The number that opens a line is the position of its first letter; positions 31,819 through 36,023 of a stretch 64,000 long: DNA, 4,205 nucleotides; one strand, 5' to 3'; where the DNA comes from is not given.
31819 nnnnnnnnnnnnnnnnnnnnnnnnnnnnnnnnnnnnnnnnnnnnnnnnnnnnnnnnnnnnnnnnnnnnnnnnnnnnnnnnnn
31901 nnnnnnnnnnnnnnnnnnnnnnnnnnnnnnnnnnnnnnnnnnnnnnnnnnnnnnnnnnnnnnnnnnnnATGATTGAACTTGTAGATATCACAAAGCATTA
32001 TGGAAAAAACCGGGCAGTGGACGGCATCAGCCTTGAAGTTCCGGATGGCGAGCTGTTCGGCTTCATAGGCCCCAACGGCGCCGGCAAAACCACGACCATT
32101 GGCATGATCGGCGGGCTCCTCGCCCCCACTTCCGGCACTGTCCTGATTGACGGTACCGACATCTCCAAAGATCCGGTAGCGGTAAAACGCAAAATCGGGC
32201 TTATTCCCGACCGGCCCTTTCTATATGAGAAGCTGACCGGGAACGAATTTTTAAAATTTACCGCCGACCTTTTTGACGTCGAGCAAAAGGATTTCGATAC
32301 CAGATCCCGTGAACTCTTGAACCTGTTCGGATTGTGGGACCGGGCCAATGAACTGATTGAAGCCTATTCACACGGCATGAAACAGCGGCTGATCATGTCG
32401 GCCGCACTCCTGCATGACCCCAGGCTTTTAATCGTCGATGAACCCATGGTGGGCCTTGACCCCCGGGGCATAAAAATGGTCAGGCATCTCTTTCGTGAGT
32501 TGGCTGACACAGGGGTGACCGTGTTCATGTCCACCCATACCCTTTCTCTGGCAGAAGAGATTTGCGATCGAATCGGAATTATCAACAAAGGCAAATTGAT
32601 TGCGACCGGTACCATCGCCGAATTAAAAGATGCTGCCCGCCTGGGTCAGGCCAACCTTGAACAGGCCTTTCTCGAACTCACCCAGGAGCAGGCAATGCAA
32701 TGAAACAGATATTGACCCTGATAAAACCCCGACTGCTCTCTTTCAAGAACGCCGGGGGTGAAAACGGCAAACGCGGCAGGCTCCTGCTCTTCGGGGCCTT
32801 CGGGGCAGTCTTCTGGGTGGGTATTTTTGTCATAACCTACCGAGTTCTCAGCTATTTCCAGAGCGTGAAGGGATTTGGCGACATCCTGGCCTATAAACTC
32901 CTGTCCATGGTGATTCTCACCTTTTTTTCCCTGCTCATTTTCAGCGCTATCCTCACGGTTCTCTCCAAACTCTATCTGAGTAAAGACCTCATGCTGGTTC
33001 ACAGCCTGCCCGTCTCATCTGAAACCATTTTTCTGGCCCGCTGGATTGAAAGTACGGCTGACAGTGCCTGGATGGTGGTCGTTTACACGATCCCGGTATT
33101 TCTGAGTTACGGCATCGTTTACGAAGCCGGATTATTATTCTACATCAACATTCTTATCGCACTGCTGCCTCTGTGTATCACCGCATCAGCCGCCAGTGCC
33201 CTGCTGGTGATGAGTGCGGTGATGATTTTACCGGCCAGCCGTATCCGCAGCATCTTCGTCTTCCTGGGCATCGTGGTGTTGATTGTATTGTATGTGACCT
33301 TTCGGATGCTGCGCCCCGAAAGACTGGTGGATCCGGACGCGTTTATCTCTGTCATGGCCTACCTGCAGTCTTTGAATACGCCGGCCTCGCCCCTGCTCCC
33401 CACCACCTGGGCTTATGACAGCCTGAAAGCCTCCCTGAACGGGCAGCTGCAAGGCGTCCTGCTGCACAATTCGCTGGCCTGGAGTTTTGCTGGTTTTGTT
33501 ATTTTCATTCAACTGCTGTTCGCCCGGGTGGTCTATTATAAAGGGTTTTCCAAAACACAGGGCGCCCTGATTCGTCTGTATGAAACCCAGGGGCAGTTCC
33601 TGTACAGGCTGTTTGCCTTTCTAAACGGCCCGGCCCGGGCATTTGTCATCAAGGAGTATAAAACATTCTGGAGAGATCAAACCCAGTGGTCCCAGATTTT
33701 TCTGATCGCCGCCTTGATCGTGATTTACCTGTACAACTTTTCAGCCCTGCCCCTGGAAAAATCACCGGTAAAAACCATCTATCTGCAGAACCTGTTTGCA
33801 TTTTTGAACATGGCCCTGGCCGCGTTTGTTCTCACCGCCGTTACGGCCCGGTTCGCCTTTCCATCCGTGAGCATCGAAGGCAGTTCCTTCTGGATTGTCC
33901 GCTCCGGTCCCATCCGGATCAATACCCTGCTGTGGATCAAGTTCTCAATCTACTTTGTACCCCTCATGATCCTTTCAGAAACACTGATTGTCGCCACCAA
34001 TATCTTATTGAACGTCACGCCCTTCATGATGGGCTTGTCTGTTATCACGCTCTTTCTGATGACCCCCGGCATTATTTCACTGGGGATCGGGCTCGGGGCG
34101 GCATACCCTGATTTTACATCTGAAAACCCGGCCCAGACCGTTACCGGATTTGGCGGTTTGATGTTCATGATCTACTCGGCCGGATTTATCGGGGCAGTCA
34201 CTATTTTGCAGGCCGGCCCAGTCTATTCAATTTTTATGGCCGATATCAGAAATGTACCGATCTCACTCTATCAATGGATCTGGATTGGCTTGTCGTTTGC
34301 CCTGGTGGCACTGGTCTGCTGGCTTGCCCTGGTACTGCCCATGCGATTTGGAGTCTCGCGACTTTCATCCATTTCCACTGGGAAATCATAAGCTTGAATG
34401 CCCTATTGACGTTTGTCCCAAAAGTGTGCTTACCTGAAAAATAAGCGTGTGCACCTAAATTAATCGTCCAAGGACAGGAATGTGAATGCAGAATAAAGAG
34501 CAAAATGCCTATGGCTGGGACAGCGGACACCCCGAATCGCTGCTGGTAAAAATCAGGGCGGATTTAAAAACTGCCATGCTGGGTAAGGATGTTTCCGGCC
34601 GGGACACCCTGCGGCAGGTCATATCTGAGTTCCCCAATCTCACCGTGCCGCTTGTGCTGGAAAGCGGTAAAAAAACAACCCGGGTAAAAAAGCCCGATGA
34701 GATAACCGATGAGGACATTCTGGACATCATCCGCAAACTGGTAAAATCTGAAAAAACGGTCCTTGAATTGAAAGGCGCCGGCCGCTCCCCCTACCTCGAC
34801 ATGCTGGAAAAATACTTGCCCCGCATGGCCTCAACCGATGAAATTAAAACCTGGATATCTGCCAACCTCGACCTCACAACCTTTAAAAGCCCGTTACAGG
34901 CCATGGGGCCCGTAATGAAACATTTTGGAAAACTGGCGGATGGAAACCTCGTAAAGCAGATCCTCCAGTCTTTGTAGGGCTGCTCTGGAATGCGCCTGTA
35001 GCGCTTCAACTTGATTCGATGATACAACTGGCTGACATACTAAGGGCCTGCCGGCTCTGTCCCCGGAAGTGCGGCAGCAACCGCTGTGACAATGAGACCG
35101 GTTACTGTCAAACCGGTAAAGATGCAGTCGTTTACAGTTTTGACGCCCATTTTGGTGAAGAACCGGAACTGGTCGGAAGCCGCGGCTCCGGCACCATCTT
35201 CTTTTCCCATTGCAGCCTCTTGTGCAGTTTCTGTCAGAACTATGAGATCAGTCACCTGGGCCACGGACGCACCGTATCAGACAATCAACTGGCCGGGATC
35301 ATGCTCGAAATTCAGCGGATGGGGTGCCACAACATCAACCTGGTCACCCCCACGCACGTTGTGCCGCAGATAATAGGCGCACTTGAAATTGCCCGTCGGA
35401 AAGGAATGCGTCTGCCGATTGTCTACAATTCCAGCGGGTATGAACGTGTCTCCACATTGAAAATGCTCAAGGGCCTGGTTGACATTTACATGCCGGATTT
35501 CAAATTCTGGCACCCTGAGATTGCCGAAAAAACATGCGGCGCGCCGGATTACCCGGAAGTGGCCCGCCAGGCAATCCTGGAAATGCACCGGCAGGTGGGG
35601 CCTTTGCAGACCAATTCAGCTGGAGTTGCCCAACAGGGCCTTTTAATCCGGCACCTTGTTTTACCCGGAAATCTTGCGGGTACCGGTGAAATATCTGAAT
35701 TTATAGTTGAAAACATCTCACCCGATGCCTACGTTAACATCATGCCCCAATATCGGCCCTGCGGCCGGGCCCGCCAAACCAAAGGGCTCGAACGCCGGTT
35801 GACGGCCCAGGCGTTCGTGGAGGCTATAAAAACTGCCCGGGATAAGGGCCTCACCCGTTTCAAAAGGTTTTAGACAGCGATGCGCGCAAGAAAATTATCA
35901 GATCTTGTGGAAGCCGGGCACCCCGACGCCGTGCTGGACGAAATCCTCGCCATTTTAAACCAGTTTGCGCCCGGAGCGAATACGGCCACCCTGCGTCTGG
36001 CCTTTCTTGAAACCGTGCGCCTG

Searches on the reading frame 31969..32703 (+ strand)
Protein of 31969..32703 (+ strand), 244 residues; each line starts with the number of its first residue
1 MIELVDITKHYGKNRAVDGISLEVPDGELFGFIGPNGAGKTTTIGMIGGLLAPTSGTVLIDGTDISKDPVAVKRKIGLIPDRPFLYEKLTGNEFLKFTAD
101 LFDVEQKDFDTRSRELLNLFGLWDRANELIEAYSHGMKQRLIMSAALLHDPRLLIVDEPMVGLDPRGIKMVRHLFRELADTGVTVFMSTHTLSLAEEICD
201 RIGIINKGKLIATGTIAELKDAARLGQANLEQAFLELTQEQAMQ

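Call 75: search_protein_families(library=pfam, proteins=[window:31969-32703:+], max_evalue=0.00001)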
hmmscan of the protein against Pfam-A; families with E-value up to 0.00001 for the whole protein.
window:31969-32703:+ (244 aa): 2 families
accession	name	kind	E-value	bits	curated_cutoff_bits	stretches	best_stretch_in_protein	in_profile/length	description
PF00005.33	ABC_tran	-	1e-27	97.8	25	1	18-160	2-136/137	ABC transporter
PF13304.12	AAA_21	-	1.1e-12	49.1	27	1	67-192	181-300/304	AAA domain, putative AbiEii toxin, Type IV TA system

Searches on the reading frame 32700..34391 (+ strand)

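Call 75: search_protein_families(library=pfam, proteins=[window:32700-34391:+], max_evalue=0.00001)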
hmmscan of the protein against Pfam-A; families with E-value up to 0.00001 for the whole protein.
window:32700-34391:+ (563 aa): 1 family
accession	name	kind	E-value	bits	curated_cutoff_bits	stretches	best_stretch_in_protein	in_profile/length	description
PF16949.11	ABC_tran_2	-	3.9e-104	349.9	25.7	1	25-556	7-538/542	Putative ATP-binding cassette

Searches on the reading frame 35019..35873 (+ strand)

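Call 75: search_protein_families(library=pfam, proteins=[window:35019-35873:+], max_evalue=0.00001)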
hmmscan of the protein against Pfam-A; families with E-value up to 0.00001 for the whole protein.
window:35019-35873:+ (284 aa): 1 family
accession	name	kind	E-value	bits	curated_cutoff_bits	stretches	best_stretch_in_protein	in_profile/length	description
PF04055.27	Radical_SAM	-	4.6e-10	40.4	29.5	1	60-190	2-137/166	Radical SAM superfamily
